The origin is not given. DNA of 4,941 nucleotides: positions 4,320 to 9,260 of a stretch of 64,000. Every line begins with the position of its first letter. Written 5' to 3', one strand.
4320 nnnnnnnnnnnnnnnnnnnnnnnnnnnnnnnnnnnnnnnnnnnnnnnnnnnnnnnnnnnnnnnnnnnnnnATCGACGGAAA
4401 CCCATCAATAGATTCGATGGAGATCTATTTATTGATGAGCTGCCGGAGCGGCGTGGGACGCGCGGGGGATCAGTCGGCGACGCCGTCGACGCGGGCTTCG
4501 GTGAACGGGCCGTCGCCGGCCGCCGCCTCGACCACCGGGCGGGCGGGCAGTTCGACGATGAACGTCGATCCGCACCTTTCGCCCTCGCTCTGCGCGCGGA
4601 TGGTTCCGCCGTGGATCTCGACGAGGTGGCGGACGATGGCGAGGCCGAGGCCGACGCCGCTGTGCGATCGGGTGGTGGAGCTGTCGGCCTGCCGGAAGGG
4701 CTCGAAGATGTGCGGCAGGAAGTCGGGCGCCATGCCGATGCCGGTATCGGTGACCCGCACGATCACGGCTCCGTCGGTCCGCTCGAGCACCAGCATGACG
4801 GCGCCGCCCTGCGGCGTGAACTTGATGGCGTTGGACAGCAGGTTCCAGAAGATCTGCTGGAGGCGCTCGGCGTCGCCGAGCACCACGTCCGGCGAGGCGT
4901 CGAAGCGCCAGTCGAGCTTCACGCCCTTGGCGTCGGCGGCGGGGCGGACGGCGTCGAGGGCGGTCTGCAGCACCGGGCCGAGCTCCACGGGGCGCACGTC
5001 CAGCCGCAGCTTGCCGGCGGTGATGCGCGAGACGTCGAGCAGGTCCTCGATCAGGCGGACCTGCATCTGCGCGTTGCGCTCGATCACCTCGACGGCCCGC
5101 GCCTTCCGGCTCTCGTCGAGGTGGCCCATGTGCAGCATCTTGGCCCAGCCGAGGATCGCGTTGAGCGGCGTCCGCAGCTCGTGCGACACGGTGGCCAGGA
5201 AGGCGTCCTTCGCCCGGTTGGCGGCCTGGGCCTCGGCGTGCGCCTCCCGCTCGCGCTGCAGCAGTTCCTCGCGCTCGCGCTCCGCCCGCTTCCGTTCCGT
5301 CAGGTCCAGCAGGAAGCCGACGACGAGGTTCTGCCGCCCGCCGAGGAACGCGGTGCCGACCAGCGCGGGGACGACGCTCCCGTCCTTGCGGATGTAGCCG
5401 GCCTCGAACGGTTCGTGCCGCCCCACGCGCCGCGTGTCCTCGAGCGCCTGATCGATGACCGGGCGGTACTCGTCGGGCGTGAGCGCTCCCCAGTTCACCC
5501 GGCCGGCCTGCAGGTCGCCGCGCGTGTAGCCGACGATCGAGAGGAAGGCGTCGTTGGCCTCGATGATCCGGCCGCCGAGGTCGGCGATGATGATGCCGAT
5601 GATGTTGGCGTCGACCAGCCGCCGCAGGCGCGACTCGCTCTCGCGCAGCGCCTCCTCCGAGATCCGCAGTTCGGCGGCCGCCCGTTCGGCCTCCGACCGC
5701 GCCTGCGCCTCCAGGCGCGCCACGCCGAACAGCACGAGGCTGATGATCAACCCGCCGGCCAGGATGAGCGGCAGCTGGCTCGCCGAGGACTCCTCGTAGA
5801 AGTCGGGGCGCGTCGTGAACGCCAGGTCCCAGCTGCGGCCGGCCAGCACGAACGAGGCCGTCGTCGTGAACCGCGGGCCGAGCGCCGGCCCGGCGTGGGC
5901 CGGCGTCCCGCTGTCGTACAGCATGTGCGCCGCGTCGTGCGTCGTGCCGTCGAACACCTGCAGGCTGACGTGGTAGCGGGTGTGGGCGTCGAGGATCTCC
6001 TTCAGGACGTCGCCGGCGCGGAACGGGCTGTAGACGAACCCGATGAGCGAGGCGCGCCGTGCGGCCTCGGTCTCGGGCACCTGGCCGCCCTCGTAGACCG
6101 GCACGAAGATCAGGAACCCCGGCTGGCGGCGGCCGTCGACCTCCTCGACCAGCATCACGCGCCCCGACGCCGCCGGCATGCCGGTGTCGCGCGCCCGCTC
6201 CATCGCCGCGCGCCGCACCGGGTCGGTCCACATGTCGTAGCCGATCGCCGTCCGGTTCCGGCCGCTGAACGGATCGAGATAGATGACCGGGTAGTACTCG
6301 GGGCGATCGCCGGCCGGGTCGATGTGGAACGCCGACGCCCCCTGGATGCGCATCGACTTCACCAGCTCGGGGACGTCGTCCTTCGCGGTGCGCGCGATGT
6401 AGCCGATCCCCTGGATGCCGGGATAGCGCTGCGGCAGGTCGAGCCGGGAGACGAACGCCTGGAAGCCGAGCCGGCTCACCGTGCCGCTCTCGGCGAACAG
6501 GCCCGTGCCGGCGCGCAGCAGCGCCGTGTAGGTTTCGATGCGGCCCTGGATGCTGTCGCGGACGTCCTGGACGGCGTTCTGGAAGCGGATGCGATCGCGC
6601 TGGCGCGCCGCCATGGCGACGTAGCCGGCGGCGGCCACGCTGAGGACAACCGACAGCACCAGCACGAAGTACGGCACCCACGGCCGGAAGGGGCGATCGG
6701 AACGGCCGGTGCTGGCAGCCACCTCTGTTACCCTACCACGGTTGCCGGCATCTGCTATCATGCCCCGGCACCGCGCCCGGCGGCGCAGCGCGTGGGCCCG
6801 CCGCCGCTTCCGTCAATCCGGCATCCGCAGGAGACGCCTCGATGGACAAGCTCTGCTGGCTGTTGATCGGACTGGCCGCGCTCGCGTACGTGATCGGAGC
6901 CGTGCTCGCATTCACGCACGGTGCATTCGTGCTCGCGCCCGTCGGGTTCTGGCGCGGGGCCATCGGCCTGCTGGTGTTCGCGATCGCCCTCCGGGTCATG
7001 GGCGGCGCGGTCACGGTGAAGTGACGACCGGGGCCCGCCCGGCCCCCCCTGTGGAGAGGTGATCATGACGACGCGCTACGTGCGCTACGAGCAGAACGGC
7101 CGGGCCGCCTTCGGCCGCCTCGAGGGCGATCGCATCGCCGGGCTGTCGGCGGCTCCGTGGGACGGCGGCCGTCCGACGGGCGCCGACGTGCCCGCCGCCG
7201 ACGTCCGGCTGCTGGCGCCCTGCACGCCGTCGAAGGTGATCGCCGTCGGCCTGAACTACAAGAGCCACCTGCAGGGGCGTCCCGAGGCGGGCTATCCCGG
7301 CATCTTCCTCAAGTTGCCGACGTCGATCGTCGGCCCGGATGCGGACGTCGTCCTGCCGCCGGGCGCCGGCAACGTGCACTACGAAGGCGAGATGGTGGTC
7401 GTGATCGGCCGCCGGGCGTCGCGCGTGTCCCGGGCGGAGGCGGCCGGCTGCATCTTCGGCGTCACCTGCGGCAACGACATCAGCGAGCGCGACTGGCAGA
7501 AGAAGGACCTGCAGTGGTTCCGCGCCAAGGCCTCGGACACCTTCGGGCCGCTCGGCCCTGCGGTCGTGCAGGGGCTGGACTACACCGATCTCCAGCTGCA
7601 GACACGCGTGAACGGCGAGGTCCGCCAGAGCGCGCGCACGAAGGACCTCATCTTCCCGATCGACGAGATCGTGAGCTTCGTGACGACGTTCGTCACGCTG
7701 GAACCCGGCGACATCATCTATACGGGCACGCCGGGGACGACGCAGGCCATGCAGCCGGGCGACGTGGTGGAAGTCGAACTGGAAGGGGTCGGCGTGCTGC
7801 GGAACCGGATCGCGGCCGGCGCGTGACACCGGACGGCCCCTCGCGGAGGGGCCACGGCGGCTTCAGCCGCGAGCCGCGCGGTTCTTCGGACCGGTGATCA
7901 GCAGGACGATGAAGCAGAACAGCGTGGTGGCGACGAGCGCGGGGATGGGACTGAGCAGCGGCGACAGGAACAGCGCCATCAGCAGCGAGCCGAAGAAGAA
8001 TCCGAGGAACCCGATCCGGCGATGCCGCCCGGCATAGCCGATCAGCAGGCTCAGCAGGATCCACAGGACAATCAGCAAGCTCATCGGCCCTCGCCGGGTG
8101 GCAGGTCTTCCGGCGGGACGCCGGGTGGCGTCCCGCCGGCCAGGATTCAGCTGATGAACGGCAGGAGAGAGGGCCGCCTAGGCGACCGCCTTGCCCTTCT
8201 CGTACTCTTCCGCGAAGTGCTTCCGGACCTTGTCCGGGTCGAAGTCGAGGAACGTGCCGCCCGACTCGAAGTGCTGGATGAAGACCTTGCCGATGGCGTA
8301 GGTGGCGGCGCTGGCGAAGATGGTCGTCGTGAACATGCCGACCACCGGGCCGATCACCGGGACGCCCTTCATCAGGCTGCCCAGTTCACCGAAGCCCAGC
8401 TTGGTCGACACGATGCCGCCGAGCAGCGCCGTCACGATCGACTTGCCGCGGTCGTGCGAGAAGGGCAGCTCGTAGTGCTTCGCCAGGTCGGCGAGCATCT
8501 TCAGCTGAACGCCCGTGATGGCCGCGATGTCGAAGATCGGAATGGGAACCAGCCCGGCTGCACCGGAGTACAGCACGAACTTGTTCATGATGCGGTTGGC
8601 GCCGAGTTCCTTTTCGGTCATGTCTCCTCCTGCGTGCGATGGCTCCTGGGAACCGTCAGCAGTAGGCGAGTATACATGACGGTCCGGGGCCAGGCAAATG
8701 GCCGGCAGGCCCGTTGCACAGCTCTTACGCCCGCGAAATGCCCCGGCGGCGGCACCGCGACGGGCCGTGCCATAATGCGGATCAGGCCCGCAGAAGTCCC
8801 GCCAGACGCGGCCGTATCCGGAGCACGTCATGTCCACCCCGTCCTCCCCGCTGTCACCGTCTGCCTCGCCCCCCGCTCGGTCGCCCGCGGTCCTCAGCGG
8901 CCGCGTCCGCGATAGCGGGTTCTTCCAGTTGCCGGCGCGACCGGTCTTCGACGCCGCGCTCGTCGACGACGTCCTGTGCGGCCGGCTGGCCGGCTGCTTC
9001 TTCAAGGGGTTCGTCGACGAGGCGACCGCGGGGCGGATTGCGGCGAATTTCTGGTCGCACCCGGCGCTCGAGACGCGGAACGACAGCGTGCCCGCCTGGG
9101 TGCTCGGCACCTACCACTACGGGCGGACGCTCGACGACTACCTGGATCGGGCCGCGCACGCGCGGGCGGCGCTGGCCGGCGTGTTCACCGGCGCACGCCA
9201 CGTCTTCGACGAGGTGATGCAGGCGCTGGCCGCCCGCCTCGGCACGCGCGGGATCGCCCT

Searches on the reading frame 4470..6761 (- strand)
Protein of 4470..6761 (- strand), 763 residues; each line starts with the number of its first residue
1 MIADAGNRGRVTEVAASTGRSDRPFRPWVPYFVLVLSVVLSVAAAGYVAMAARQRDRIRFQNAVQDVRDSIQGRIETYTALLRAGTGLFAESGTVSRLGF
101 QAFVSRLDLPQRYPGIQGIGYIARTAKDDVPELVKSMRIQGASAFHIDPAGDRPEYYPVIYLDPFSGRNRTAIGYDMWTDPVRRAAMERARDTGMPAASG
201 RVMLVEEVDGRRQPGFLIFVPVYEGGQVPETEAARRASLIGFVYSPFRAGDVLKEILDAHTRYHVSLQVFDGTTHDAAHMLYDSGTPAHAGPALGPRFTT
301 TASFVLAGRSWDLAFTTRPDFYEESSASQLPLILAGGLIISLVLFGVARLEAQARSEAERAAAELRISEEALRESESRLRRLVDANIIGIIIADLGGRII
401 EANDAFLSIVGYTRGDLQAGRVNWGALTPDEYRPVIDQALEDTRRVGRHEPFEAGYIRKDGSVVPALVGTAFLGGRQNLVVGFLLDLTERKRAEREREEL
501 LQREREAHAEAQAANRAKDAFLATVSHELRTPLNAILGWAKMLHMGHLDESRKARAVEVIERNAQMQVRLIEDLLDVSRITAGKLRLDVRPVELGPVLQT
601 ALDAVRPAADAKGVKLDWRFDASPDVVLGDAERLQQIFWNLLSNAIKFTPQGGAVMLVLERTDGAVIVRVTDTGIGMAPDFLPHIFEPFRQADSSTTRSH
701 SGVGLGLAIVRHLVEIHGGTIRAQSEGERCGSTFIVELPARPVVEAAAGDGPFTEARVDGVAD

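Call 58: search_protein_families(library=pfam, proteins=[window:4470-6761:-], max_evalue=0.0001)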
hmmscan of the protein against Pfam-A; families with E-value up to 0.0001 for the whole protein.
window:4470-6761:- (763 aa): 7 families
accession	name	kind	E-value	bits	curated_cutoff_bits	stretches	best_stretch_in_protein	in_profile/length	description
PF03924.19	CHASE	-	4.8e-63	212.8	25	1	94-282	2-189/189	CHASE domain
PF02518.31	HATPase_c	-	2.8e-31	108.6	26.4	1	629-741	1-110/111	Histidine kinase-, DNA gyrase B-, and HSP90-like ATPase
PF00512.31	HisKA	-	1.8e-18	66.8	26.9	1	517-583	1-66/66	His Kinase A (phospho-acceptor) domain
PF13426.13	PAS_9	-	6.1e-11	43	27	1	389-489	3-103/103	PAS domain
PF13188.13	PAS_8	-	2.7e-08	33.9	21.8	1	378-418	2-38/65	PAS domain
PF08447.18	PAS_3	-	7.6e-06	26.5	25.6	1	399-465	1-67/89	PAS fold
PF00989.32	PAS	-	2.2e-05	24.9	22.6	1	378-423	2-47/113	PAS fold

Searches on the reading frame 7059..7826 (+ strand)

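Call 58: search_protein_families(library=pfam, proteins=[window:7059-7826:+], max_evalue=0.0001)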
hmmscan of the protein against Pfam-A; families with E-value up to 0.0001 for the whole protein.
window:7059-7826:+ (255 aa): 2 families
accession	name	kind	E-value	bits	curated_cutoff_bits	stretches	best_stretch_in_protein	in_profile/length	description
PF01557.24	FAA_hydrolase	-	1.4e-64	218.1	23.9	1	59-251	1-213/214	Fumarylacetoacetate (FAA) hydrolase C-terminal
PF10370.14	Rv2993c-like_N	-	6e-16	59.5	21.3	1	6-54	2-50/50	Rv2993c-like, N-terminal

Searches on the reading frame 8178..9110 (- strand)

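Call 58: search_protein_families(library=pfam, proteins=[window:8178-9110:-], max_evalue=0.0001)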
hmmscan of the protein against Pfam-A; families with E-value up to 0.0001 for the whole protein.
window:8178-9110:- (310 aa): 1 family
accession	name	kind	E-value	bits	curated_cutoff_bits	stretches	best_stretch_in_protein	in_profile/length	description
PF05128.17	DUF697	-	5.9e-10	39.6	27.7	1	171-298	22-152/162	Domain of unknown function (DUF697)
